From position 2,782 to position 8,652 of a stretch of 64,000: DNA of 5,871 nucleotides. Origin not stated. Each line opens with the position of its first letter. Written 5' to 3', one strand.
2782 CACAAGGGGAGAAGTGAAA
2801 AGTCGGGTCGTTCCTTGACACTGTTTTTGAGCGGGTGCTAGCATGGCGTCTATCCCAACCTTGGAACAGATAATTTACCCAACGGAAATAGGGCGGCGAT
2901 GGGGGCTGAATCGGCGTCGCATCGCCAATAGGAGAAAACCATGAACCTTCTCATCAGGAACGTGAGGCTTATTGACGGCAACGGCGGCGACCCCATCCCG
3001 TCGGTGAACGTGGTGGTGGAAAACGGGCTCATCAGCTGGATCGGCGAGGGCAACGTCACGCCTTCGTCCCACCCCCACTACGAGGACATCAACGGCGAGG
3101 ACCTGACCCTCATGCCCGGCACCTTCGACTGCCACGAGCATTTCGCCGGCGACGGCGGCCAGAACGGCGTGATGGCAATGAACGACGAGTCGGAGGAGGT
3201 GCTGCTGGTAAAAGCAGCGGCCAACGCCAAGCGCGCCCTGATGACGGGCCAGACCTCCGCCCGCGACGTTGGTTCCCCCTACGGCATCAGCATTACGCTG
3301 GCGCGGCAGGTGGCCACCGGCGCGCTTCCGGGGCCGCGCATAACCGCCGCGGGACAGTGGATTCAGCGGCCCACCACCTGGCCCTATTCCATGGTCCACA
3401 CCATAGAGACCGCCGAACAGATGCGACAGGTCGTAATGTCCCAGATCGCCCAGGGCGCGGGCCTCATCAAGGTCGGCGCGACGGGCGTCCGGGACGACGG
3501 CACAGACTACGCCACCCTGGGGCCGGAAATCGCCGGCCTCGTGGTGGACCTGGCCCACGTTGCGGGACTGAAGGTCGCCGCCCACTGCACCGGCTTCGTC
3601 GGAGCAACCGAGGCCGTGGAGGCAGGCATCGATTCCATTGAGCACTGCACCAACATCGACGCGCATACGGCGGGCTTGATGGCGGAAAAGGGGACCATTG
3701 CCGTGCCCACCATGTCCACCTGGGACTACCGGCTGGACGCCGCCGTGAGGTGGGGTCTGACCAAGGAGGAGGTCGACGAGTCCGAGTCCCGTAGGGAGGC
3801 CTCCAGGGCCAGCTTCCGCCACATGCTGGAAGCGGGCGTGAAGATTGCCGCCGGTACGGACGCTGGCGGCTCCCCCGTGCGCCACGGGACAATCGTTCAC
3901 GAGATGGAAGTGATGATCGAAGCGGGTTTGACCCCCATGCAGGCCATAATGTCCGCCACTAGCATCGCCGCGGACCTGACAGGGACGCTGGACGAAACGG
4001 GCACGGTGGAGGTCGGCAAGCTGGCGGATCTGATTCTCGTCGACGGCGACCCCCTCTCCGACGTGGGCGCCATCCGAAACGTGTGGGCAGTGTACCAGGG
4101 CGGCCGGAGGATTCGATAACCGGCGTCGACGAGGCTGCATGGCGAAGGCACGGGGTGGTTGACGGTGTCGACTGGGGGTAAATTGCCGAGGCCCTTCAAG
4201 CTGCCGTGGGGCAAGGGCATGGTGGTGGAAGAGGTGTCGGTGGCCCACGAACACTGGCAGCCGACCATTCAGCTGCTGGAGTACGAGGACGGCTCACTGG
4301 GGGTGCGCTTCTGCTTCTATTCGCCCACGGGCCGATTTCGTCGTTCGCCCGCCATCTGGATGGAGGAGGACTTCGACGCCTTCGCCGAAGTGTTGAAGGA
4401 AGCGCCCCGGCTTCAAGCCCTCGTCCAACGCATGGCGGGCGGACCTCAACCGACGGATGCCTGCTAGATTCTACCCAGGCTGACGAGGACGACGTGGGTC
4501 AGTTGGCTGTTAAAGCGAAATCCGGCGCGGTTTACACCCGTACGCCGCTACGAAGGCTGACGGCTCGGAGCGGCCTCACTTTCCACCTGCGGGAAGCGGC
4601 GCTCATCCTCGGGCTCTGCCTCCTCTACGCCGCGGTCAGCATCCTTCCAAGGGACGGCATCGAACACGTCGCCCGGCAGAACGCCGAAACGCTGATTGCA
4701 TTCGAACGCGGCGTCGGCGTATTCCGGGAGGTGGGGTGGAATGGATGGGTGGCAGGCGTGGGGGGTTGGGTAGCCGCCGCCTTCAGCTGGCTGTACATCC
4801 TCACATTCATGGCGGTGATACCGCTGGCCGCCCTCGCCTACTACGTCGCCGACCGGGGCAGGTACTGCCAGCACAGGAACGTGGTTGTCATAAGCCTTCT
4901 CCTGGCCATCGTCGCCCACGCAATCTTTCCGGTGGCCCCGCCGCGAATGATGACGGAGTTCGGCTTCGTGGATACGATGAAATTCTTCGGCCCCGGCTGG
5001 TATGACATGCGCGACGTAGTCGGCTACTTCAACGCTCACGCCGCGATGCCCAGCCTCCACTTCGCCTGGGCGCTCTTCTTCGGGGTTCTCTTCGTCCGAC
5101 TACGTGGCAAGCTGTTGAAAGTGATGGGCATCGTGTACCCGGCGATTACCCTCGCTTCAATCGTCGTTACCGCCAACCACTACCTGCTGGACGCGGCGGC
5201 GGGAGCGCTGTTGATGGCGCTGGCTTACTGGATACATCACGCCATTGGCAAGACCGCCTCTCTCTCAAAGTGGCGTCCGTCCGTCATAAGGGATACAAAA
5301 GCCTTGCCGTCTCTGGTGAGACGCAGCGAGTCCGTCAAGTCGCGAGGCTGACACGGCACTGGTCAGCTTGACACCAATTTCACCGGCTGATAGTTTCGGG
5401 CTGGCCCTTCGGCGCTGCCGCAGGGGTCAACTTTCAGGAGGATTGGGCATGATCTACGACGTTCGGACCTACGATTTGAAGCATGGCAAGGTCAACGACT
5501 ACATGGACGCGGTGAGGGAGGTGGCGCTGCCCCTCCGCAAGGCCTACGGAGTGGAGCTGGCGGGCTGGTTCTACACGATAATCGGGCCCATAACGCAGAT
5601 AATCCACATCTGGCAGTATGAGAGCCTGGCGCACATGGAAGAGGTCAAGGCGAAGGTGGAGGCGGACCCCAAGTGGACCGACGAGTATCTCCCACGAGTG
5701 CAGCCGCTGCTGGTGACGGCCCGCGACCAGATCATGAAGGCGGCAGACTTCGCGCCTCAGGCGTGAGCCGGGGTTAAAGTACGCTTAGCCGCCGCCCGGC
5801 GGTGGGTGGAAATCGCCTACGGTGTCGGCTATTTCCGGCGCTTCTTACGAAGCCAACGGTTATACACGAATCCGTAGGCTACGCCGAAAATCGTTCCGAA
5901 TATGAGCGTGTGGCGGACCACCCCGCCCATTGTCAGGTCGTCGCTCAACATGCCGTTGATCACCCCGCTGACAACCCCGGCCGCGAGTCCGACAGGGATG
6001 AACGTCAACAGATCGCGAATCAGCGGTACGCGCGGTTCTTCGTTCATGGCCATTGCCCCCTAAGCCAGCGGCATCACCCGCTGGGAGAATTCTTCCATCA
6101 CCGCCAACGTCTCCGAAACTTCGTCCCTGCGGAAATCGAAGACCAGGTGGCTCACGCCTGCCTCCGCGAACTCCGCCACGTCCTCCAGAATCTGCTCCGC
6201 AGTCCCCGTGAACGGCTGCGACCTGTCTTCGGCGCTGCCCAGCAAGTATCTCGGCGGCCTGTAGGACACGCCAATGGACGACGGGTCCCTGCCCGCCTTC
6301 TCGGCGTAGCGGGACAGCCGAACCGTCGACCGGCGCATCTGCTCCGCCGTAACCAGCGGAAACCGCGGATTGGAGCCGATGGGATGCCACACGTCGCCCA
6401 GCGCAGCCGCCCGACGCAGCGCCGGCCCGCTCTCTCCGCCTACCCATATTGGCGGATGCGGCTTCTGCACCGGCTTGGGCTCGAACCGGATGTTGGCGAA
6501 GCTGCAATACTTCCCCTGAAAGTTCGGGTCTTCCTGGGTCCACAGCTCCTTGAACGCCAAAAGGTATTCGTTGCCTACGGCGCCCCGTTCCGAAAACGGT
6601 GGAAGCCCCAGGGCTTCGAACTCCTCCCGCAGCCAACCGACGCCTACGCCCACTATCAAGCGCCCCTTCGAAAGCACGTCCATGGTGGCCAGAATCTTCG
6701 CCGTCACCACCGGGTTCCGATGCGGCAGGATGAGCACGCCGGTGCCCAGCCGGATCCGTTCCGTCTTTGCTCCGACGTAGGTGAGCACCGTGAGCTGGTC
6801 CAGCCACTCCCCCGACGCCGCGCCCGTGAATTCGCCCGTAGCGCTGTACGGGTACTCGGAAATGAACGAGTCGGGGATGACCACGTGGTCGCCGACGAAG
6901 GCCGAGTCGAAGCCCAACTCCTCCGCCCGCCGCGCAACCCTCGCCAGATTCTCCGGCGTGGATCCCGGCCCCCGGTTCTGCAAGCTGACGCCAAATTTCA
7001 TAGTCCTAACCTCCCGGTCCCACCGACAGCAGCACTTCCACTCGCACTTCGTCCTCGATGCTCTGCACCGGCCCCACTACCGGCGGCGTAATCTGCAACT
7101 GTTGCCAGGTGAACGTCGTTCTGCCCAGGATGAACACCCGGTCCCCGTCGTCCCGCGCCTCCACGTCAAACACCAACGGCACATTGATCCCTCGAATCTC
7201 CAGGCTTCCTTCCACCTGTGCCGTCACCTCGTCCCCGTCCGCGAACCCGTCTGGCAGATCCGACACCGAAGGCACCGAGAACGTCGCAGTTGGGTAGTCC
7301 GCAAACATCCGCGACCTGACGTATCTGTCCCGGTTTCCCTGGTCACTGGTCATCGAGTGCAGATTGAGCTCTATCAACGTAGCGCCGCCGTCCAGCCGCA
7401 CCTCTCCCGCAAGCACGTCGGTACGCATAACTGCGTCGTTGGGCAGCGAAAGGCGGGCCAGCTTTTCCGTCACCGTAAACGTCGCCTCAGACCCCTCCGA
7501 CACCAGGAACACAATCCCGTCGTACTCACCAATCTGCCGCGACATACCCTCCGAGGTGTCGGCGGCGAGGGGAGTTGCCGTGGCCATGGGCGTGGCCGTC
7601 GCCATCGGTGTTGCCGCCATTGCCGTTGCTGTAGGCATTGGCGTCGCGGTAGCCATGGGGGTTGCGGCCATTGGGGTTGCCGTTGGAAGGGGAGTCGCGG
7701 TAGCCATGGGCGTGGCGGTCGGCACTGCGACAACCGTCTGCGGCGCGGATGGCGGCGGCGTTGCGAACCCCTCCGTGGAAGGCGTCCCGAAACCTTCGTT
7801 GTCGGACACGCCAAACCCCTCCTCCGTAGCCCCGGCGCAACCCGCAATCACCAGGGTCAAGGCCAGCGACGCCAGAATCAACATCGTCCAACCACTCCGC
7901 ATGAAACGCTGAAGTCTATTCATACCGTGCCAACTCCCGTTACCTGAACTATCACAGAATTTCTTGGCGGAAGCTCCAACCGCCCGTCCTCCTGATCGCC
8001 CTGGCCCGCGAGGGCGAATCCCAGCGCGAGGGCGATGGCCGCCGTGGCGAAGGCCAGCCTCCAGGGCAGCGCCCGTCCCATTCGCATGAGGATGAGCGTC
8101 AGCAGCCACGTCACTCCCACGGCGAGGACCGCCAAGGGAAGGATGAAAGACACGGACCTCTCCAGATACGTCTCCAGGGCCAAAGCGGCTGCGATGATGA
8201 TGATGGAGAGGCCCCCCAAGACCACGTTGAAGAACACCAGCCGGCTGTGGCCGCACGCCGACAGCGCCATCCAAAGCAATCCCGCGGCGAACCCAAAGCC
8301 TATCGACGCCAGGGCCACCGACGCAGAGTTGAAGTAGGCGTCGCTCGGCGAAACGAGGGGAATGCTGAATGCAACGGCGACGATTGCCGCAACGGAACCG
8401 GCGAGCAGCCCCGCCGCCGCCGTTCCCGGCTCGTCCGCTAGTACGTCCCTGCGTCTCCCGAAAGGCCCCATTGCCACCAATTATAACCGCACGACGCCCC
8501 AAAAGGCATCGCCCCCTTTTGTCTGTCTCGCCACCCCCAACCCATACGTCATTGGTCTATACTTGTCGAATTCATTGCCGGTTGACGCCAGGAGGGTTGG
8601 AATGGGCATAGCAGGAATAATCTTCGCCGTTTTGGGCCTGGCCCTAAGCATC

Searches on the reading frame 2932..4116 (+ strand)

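Call 55: search_protein_families(library=pfam, proteins=[window:2932-4116:+], max_evalue=0.01)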
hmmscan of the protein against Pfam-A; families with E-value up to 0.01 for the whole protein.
window:2932-4116:+ (395 aa): 2 families
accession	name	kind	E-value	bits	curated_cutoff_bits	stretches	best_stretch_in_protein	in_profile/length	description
PF01979.26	Amidohydro_1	-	1.2e-34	120.5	25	1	59-379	1-327/345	Amidohydrolase family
PF07969.17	Amidohydro_3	-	2.9e-09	37.4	29.7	1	205-376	268-450/472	Amidohydrolase family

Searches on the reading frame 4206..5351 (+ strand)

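Call 76: search_protein_families(library=pfam, proteins=[window:4206-5351:+], max_evalue=0.001)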
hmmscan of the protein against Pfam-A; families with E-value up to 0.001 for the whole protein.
window:4206-5351:+ (381 aa): 1 family
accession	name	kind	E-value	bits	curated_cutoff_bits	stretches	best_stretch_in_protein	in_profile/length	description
PF14378.12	PAP2_3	-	1.2e-35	123.5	27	1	162-343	2-190/190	PAP2 superfamily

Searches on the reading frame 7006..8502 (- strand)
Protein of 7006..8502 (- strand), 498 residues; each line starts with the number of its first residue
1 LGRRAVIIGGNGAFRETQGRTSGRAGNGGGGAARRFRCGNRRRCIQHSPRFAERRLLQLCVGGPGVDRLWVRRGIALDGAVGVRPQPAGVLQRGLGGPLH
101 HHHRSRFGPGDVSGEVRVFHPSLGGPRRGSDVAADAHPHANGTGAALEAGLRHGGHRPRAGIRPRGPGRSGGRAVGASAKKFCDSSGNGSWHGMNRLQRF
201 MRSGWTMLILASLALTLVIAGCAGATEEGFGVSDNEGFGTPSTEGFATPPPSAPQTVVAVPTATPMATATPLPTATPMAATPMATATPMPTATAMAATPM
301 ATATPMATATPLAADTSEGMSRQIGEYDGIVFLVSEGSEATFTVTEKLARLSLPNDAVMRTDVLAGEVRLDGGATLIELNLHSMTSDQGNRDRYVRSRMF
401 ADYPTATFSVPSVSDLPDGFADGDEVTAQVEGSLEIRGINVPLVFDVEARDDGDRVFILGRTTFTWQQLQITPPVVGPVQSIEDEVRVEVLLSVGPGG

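Call 76: search_protein_families(library=pfam, proteins=[window:7006-8502:-], max_evalue=0.001)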
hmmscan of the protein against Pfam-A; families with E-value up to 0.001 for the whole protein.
window:7006-8502:- (498 aa): 1 family
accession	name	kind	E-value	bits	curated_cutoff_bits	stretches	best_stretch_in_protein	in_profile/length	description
PF04264.18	YceI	-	5.5e-11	43.5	23.7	1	338-491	8-147/150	YceI-like domain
